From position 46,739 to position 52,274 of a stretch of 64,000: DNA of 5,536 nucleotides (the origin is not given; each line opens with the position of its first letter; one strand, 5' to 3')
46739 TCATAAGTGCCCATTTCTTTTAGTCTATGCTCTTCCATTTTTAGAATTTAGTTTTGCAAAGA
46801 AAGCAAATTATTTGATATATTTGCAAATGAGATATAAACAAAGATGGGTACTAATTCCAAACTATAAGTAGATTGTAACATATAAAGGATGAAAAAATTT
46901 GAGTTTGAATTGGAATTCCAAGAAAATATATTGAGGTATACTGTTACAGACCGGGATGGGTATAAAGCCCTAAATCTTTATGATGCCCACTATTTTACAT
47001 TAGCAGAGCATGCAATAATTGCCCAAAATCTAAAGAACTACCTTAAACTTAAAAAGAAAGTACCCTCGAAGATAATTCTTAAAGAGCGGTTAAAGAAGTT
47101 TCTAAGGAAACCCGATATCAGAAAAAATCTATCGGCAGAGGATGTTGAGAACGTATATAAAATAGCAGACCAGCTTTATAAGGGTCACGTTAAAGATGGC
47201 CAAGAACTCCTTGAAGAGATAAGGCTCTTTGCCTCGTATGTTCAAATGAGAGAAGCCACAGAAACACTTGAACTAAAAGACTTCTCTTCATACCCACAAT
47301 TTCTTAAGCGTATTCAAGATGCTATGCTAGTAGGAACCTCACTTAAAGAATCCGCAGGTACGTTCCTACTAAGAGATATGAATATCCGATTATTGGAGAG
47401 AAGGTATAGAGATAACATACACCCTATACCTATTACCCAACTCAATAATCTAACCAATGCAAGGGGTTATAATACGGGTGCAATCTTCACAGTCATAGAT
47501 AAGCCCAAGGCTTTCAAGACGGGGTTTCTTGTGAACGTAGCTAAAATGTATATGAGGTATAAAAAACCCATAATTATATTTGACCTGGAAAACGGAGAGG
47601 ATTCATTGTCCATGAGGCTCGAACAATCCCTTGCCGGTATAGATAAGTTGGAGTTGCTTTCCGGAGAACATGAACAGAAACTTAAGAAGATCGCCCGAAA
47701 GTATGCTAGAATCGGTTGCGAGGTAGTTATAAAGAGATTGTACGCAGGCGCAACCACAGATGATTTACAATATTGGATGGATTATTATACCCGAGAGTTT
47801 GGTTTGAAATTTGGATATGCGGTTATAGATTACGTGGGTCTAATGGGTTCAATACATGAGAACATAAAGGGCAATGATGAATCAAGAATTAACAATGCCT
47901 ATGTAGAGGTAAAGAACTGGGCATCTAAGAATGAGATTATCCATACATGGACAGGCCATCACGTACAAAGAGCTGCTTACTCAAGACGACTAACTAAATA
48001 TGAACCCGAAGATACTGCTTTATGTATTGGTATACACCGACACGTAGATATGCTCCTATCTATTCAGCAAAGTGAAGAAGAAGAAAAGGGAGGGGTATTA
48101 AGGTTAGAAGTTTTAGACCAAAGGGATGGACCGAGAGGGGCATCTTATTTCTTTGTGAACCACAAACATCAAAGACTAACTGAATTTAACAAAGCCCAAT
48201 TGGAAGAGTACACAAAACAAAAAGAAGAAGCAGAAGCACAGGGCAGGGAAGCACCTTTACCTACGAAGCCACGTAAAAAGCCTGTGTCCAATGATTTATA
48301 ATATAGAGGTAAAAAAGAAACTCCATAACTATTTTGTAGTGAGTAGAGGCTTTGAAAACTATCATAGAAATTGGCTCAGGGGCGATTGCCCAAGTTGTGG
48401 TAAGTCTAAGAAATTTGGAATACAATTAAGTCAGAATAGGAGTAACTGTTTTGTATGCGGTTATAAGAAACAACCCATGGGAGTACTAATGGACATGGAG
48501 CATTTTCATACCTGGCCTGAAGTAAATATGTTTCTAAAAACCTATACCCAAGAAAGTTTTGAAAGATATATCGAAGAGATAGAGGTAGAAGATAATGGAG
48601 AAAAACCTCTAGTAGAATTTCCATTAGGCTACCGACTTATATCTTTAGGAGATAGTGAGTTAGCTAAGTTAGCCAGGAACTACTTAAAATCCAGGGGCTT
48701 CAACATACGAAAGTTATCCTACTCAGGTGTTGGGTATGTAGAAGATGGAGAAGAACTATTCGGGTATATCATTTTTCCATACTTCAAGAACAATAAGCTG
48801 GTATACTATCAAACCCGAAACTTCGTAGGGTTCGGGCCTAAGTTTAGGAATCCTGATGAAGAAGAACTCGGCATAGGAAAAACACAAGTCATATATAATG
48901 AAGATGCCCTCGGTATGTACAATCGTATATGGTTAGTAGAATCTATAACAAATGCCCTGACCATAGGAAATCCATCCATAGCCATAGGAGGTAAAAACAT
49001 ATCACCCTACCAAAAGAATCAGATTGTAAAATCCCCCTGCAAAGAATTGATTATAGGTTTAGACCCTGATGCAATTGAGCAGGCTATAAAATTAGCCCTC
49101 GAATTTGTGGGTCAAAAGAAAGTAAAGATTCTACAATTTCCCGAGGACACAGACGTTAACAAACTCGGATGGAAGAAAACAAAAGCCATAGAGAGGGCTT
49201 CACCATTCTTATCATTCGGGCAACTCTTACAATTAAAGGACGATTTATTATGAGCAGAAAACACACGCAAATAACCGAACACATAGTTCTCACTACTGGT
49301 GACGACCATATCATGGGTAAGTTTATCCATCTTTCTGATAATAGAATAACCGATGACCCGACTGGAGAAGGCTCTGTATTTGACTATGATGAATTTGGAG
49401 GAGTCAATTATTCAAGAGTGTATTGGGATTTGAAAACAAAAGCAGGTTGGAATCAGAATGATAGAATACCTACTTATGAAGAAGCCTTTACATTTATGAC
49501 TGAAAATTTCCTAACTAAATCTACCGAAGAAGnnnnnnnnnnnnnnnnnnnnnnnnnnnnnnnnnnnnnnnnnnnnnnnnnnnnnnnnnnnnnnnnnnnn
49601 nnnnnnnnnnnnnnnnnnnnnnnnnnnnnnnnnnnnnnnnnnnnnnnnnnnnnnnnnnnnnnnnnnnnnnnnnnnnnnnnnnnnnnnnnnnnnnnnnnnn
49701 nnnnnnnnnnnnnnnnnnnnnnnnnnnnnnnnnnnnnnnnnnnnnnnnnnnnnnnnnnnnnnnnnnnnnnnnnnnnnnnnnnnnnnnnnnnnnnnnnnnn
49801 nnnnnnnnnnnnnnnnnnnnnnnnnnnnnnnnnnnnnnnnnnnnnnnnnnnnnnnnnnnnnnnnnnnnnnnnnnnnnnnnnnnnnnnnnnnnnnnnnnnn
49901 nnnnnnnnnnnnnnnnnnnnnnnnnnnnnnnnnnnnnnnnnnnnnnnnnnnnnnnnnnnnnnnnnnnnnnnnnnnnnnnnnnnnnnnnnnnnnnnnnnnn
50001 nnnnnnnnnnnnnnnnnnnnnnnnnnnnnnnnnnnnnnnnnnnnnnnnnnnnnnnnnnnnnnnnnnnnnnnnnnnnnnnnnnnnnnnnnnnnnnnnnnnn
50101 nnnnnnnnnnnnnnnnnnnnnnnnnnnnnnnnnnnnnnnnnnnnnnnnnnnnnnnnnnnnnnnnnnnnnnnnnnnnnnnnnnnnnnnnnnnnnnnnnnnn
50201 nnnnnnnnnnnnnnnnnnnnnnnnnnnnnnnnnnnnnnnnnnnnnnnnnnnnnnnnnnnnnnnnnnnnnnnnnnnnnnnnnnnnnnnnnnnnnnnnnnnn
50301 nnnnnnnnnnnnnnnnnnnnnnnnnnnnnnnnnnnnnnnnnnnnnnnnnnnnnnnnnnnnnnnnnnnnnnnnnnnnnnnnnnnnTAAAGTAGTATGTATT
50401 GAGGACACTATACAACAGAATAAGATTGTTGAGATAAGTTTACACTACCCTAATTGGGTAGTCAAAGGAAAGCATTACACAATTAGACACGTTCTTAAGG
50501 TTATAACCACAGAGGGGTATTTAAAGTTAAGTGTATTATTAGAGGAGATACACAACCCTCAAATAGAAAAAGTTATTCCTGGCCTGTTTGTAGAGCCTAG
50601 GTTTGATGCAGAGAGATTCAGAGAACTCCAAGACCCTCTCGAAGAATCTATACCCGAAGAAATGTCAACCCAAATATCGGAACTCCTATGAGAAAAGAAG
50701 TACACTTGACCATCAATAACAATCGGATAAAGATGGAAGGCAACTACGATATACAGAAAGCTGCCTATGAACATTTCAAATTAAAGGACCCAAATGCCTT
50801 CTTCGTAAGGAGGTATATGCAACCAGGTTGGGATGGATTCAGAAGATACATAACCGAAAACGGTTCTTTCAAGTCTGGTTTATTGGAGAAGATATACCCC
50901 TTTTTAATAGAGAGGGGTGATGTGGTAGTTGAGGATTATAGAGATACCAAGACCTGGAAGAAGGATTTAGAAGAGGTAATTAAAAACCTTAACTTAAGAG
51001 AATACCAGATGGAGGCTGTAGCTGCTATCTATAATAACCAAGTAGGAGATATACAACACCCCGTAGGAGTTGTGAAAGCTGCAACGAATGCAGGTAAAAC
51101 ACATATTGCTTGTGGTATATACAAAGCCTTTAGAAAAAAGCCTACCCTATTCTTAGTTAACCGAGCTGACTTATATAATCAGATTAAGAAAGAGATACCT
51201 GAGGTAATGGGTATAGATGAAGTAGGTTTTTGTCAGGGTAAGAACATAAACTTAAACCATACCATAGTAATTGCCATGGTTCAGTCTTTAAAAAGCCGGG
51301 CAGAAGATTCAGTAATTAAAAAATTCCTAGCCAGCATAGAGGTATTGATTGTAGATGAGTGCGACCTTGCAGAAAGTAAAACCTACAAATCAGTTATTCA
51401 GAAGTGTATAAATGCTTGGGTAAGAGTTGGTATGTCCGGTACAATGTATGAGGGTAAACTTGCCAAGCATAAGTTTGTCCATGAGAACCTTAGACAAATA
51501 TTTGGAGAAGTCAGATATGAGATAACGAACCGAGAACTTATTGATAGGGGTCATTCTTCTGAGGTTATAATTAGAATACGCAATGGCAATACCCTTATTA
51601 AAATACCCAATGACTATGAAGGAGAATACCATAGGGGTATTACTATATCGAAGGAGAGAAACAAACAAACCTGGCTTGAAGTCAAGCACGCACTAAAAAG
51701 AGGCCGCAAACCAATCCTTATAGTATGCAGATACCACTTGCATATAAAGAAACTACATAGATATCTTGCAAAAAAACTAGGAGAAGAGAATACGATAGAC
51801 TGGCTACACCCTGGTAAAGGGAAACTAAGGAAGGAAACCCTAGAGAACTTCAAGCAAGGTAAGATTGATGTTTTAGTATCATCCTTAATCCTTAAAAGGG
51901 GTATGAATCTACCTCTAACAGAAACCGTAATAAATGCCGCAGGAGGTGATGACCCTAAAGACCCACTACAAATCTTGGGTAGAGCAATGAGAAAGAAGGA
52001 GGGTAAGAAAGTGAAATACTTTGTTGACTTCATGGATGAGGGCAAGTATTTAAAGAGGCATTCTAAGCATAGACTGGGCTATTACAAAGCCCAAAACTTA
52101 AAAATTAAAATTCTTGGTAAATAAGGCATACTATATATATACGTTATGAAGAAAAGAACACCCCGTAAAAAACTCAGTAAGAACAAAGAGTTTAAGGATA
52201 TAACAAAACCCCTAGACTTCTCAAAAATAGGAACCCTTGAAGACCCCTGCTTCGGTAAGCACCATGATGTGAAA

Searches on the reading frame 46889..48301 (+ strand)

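Call 77: search_protein_families(library=pfam, proteins=[window:46889-48301:+], max_evalue=0.001)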
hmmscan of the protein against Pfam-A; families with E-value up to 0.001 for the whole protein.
window:46889-48301:+ (470 aa): 1 family
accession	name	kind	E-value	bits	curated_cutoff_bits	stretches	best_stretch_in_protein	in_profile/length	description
PF03796.21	DnaB_C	-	1.6e-10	41.2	27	1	183-393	7-212/255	DnaB-like helicase C terminal domain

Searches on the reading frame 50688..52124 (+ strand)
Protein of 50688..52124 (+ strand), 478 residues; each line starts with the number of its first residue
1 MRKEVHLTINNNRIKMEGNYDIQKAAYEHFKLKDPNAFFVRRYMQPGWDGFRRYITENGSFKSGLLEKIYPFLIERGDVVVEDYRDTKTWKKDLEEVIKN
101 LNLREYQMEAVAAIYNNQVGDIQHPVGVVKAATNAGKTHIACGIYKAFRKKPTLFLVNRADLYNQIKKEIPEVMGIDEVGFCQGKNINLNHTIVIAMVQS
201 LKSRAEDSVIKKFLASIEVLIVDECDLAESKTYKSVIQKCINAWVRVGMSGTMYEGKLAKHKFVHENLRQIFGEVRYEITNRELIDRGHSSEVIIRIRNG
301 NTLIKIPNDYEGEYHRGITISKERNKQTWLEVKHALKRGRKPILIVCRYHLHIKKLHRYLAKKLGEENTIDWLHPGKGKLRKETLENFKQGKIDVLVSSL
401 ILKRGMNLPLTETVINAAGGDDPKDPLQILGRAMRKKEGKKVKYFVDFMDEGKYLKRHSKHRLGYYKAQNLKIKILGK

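Call 10: search_protein_families(library=phrogs, proteins=[window:50688-52124:+])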
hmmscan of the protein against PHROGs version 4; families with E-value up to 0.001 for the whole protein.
window:50688-52124:+ (478 aa): 5 families
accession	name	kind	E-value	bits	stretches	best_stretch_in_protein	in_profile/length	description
phrog_16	-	DNA, RNA and nucleotide metabolism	3.1e-66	225.3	1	87-462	257-612/986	DNA helicase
phrog_9690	-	DNA, RNA and nucleotide metabolism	6.4e-38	131.5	1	208-477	32-303/306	DNA helicase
phrog_16259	-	DNA, RNA and nucleotide metabolism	9e-19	68.9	1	5-257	4-265/330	DNA helicase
phrog_14619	-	DNA, RNA and nucleotide metabolism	1.6e-07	32.1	1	22-207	25-225/314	DNA helicase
phrog_16694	-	unknown function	4.9e-06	25.8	1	101-226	273-410/1010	-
